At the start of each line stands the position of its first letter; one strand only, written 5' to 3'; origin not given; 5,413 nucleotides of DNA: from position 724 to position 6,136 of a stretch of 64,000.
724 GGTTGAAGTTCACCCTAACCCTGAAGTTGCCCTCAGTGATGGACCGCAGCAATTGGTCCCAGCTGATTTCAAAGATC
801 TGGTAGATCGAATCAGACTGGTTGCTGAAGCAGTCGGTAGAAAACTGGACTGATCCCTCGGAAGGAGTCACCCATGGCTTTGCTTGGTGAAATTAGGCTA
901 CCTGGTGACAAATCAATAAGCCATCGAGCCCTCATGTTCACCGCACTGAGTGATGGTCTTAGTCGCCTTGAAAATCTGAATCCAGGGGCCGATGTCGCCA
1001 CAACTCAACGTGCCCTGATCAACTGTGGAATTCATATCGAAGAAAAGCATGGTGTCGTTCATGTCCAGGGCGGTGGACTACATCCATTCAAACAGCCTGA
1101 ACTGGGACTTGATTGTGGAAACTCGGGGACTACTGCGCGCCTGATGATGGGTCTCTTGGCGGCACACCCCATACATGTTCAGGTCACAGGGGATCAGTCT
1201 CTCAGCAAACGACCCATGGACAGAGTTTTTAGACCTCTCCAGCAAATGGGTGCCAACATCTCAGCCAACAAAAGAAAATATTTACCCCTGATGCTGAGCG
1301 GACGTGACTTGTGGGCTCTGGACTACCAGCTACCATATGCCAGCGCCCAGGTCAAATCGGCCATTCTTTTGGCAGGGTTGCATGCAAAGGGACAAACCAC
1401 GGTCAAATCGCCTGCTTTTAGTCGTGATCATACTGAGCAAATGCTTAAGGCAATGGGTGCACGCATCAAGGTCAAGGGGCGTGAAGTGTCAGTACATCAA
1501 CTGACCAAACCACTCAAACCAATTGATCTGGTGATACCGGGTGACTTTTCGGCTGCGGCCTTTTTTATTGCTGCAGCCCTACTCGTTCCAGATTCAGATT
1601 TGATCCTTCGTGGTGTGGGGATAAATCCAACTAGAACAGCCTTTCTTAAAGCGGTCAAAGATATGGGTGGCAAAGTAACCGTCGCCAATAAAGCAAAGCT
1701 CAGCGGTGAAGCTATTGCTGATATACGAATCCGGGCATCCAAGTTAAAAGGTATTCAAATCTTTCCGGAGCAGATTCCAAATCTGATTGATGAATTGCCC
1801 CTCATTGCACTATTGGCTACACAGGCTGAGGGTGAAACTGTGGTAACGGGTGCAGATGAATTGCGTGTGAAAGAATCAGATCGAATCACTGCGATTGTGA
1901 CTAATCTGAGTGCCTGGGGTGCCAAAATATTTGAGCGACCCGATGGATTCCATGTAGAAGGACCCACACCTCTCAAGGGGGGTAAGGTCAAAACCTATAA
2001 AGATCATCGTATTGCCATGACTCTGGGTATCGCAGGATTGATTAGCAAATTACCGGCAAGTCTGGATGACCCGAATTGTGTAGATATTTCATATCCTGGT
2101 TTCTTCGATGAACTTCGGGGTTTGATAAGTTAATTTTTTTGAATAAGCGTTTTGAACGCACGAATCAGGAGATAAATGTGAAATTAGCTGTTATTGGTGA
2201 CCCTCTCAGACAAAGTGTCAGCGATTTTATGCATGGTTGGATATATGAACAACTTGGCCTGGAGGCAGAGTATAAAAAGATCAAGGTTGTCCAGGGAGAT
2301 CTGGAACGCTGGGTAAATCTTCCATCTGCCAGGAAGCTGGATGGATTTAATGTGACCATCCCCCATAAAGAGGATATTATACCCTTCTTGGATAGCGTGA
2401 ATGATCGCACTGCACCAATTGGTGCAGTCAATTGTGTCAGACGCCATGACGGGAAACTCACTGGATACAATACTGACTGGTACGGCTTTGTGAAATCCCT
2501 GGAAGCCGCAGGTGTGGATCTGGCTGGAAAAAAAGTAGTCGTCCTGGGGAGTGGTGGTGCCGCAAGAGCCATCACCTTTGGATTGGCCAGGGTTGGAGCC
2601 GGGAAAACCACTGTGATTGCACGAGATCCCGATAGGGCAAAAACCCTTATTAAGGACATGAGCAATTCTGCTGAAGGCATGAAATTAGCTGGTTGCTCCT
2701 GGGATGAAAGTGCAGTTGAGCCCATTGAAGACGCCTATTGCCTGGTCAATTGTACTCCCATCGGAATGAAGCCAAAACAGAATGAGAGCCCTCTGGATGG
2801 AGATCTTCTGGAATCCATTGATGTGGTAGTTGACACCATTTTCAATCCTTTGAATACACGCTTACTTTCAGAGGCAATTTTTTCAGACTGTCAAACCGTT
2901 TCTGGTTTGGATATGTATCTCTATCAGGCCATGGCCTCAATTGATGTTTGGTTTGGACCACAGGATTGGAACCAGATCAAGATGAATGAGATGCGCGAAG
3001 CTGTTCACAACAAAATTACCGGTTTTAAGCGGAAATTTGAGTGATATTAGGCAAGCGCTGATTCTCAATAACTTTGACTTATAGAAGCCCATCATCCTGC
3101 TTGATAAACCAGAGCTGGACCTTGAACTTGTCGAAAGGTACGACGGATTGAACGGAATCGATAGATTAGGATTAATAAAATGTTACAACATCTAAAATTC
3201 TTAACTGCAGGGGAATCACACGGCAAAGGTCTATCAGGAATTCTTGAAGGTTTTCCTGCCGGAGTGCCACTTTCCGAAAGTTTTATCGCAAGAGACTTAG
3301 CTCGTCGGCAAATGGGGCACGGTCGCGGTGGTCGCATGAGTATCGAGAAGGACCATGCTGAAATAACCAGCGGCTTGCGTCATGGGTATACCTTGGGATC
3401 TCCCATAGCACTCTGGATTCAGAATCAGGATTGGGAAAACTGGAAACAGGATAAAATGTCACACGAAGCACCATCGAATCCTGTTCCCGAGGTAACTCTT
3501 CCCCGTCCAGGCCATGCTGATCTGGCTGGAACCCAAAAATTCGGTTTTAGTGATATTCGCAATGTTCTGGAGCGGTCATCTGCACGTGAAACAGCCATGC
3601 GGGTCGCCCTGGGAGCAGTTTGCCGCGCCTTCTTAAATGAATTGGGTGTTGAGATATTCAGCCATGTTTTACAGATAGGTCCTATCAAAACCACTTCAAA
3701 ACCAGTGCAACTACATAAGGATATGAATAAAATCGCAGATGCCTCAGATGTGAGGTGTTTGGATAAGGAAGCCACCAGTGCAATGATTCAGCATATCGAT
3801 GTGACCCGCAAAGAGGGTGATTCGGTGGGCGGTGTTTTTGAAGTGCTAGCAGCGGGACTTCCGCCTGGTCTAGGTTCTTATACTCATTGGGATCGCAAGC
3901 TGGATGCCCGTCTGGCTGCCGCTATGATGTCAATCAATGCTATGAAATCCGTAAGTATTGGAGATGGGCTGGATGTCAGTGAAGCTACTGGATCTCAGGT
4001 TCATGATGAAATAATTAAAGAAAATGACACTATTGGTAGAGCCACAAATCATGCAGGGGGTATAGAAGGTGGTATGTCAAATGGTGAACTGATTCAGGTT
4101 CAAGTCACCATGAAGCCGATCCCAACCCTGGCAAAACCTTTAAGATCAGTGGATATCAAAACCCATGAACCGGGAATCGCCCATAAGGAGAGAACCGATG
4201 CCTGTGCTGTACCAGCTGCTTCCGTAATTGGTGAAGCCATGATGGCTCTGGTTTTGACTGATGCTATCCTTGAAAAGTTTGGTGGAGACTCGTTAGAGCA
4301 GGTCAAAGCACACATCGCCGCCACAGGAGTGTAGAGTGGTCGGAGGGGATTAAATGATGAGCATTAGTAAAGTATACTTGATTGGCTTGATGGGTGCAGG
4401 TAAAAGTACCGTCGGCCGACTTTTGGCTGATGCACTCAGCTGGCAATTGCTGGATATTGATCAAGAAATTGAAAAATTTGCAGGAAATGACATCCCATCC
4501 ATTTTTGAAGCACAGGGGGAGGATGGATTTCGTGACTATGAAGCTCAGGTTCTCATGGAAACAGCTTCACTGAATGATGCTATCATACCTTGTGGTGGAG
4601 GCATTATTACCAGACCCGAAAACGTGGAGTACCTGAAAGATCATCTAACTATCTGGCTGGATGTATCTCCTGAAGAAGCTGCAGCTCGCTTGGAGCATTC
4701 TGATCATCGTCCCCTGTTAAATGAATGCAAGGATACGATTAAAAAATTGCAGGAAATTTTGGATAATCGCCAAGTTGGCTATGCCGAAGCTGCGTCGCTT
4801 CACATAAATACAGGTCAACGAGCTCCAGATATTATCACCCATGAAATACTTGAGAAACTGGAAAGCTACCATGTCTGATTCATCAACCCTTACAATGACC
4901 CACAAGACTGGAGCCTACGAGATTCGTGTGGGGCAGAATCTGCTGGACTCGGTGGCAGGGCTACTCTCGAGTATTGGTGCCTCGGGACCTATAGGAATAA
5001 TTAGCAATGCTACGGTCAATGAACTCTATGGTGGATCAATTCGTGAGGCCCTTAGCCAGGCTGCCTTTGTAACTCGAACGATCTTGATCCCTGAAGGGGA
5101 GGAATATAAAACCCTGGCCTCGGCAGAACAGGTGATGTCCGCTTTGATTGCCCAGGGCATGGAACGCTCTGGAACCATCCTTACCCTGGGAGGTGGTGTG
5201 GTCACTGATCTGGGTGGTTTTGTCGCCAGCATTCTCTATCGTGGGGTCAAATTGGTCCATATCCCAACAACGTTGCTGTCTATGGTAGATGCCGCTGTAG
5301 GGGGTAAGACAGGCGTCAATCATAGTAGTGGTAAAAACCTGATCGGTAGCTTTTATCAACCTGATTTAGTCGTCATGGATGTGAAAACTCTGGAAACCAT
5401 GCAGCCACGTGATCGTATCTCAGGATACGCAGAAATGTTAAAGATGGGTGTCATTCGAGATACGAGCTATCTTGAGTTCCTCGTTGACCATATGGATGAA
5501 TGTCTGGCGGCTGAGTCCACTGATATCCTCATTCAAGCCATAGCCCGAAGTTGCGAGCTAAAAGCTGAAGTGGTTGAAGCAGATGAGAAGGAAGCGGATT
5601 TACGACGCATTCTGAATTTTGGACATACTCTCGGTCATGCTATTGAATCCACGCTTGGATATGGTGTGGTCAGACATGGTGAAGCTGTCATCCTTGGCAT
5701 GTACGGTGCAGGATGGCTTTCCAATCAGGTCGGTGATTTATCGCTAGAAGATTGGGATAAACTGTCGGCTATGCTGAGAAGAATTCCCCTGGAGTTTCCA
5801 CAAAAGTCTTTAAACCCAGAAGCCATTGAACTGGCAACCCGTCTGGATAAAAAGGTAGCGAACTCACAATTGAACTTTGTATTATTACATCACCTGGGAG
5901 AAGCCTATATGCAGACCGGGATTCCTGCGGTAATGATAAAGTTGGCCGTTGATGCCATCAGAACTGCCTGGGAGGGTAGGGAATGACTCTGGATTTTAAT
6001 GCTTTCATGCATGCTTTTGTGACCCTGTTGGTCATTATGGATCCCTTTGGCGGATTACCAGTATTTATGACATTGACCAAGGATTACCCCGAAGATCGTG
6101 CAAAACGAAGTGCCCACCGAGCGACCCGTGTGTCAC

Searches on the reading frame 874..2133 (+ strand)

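Call 68: search_protein_families(library=pfam, proteins=[window:874-2133:+], max_evalue=0.00001)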
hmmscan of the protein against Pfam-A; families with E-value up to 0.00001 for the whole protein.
window:874-2133:+ (419 aa): 1 family
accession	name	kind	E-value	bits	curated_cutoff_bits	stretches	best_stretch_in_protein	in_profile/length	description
PF00275.25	EPSP_synthase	-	1.2e-110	370.5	22.8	1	3-414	7-417/417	EPSP synthase (3-phosphoshikimate 1-carboxyvinyltransferase)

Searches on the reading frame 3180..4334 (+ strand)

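Call 68: search_protein_families(library=pfam, proteins=[window:3180-4334:+], max_evalue=0.00001)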
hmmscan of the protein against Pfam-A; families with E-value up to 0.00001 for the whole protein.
window:3180-4334:+ (384 aa): 1 family
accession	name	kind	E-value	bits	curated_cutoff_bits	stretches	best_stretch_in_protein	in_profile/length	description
PF01264.26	Chorismate_synt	-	1.5e-120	402.3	27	1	5-364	1-327/327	Chorismate synthase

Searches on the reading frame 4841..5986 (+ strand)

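Call 68: search_protein_families(library=pfam, proteins=[window:4841-5986:+], max_evalue=0.00001)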
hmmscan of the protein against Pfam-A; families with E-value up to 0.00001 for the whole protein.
window:4841-5986:+ (381 aa): 3 families
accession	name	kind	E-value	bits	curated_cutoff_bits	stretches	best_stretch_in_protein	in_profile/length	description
PF01761.26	DHQ_synthase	-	1.1e-44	151.2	24.2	1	81-191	2-112/115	3-dehydroquinate synthase N-terminal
PF24621.2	DHQS_C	-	9.3e-40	136.3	27.6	1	195-339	1-144/144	3-dehydroquinate synthase C-terminal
PF13685.12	Fe-ADH_2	-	8.1e-09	36.1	28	1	30-145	2-108/149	Iron-containing alcohol dehydrogenase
